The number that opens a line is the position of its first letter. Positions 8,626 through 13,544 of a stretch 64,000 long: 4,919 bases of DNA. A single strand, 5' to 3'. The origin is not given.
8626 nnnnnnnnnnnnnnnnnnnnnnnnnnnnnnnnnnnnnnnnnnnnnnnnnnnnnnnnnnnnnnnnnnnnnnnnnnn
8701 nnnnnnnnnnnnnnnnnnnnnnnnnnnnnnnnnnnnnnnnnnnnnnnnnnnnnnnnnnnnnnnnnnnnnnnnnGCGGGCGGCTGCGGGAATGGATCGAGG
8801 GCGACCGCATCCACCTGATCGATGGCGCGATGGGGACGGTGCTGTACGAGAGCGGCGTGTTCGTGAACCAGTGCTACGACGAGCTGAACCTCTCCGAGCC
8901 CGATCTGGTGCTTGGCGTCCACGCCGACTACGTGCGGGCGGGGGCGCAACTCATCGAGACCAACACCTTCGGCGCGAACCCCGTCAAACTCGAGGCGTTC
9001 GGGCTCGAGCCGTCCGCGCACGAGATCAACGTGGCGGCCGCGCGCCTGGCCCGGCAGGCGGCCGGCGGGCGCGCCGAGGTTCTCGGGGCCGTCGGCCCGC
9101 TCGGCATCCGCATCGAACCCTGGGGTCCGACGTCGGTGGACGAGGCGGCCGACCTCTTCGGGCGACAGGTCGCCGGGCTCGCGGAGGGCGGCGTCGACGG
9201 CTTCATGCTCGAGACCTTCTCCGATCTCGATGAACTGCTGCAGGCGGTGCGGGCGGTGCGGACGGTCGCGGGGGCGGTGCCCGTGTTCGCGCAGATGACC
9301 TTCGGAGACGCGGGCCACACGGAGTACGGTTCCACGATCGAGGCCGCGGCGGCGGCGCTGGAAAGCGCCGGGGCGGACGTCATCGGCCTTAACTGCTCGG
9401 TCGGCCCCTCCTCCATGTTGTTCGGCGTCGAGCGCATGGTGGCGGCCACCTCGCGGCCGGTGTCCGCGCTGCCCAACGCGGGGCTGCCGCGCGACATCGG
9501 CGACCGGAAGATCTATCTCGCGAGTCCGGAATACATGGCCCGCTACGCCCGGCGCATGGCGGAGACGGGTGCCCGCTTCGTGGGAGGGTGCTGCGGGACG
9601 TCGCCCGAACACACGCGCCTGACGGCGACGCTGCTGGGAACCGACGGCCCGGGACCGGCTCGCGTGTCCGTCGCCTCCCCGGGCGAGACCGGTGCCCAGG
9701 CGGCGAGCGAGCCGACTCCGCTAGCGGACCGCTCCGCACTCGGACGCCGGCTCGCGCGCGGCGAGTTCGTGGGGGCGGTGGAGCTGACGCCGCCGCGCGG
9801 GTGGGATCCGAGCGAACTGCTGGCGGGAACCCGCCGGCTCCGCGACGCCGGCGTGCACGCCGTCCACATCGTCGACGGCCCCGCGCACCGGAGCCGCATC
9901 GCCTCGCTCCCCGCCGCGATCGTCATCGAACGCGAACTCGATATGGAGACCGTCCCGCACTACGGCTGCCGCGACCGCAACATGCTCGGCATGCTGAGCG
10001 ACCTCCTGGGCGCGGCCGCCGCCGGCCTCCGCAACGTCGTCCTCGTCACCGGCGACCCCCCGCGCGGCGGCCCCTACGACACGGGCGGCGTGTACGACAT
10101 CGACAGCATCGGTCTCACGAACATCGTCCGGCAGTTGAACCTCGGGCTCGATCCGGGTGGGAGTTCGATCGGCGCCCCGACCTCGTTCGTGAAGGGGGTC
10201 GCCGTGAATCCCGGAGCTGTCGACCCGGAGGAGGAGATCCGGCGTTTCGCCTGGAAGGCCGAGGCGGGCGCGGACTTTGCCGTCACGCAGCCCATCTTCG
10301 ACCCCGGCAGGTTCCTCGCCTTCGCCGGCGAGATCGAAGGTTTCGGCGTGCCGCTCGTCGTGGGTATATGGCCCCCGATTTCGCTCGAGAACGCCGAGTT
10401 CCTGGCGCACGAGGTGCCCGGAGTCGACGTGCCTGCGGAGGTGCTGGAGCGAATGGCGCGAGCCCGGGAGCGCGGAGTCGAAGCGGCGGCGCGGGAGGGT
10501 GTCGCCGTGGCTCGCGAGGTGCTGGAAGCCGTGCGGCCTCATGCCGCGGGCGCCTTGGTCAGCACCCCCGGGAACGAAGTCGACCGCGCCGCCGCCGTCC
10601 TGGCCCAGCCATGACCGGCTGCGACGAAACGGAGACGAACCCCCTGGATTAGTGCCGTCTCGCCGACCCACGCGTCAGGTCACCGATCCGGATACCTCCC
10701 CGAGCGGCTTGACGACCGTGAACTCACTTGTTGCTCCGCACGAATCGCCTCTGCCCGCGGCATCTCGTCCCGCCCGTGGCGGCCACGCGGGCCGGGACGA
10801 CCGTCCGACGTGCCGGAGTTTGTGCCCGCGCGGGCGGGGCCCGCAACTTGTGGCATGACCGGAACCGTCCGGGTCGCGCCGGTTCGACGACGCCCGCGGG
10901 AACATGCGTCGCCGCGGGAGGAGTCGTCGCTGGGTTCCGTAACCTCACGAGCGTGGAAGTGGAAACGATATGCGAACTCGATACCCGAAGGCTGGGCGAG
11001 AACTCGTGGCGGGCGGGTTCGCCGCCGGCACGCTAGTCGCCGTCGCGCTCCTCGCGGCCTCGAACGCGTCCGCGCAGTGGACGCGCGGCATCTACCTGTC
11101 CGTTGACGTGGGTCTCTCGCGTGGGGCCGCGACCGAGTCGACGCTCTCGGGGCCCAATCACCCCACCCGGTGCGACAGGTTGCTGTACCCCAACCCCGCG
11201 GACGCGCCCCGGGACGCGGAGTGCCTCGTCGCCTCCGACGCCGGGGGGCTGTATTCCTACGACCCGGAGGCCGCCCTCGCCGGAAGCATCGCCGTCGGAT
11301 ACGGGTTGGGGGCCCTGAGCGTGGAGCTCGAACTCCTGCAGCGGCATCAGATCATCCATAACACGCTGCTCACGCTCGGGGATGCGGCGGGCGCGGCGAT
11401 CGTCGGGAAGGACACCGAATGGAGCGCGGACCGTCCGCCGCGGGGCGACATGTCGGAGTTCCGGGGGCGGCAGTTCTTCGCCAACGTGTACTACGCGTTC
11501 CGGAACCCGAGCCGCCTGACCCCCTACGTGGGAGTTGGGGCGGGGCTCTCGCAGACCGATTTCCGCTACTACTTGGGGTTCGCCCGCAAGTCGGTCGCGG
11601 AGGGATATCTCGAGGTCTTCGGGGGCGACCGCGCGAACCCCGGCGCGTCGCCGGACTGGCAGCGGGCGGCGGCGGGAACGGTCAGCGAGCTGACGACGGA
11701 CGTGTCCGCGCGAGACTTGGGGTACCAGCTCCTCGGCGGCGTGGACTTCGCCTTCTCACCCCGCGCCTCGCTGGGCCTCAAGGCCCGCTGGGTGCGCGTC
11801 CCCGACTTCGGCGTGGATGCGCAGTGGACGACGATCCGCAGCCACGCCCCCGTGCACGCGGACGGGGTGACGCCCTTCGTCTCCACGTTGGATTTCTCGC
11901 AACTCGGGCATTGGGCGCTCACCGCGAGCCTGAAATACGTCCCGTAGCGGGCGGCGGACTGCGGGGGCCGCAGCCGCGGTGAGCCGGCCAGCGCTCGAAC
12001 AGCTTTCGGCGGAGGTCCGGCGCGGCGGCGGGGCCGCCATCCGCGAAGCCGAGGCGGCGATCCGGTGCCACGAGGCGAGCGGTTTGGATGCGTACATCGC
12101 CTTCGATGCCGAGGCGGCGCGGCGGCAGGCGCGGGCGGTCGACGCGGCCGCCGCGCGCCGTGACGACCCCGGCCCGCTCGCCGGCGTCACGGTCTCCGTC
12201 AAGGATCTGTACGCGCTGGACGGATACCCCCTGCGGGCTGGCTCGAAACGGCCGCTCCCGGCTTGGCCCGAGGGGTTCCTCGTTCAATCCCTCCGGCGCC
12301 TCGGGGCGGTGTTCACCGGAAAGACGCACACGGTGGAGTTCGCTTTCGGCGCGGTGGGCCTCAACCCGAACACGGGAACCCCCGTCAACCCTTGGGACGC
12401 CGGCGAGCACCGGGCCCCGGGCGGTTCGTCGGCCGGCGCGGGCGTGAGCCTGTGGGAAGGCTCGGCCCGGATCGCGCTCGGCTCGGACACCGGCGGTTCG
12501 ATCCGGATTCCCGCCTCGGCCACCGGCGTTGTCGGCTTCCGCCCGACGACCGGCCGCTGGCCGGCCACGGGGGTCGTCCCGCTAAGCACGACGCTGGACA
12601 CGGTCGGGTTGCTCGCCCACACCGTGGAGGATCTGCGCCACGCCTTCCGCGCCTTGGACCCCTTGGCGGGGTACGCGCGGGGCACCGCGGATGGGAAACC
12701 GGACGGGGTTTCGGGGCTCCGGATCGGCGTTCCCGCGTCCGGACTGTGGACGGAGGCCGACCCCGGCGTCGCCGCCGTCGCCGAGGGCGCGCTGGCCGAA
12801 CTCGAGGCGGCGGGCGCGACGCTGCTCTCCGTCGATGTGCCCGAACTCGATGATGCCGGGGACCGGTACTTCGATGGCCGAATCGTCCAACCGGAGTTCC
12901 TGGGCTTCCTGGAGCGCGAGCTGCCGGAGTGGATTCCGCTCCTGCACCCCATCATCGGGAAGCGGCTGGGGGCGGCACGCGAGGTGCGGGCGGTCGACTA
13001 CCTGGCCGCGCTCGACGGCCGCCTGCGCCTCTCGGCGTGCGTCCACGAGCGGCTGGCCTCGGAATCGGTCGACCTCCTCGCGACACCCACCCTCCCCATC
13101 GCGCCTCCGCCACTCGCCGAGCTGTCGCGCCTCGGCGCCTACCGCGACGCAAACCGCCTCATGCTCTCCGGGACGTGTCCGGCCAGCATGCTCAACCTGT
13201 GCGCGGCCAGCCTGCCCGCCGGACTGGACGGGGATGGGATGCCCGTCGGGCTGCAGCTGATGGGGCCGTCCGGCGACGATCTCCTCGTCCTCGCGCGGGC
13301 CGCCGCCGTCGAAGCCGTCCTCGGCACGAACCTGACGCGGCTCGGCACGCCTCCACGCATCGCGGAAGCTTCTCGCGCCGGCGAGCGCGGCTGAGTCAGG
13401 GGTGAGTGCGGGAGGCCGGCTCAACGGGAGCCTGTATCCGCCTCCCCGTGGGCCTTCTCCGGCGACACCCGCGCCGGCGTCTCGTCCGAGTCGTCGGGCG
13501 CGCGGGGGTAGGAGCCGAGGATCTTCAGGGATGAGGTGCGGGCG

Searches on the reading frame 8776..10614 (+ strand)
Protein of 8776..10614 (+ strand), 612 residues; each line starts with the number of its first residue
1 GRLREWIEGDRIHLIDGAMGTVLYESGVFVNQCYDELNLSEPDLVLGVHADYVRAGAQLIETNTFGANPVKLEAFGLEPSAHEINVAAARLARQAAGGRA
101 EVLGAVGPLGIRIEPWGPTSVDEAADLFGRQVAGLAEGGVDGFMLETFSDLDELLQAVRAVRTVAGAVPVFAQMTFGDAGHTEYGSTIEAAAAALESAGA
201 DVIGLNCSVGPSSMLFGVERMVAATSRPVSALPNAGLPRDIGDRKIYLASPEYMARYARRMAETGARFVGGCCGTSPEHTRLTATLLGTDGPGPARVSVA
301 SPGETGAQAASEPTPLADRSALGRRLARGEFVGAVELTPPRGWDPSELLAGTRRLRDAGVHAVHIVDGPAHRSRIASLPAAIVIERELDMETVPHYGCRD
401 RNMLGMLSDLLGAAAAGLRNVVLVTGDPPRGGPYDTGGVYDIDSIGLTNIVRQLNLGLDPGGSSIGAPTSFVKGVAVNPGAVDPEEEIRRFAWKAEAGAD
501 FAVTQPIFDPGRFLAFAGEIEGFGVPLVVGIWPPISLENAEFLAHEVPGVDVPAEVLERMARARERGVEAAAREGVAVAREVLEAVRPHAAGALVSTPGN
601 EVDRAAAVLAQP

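Call 7: search_protein_families(library=pfam, proteins=[window:8776-10614:+])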
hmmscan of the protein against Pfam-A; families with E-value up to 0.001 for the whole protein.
window:8776-10614:+ (612 aa): 2 families
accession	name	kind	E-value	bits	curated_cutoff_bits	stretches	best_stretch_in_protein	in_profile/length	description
PF02574.22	S-methyl_trans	-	4.3e-64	217.5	22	1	14-282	2-278/283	Homocysteine S-methyltransferase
PF02219.23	MTHFR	-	9.5e-29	101.1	24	1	324-582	4-256/287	Methylenetetrahydrofolate reductase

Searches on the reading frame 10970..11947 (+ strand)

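Call 7: search_protein_families(library=pfam, proteins=[window:10970-11947:+])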
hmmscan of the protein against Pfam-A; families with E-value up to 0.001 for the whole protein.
window:10970-11947:+ (325 aa): 1 family
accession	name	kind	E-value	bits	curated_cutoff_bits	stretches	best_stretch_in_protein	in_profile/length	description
PF13505.12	OMP_b-brl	-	7.8e-05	23.4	28.7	0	22-273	3-151/175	Outer membrane protein beta-barrel domain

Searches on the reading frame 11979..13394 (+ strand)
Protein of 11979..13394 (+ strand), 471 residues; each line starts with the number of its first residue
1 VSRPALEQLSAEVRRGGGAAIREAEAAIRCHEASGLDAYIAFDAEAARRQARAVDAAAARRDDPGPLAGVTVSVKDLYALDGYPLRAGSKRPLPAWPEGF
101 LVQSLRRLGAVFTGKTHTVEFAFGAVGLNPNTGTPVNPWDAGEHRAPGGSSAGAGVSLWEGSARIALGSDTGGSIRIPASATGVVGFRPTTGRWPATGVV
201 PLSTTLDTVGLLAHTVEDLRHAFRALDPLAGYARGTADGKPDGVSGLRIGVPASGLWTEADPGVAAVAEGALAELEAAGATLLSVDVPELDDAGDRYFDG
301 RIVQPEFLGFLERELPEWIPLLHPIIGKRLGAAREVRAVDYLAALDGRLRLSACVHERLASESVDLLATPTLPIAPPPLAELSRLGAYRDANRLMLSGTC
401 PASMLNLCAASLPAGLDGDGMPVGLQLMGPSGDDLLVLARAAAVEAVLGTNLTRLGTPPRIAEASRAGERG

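Call 7: search_protein_families(library=pfam, proteins=[window:11979-13394:+])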
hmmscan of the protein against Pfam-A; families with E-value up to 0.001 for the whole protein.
window:11979-13394:+ (471 aa): 1 family
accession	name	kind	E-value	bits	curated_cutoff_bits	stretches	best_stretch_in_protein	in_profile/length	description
PF01425.27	Amidase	-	6e-78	263.3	27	1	34-438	15-445/445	Amidase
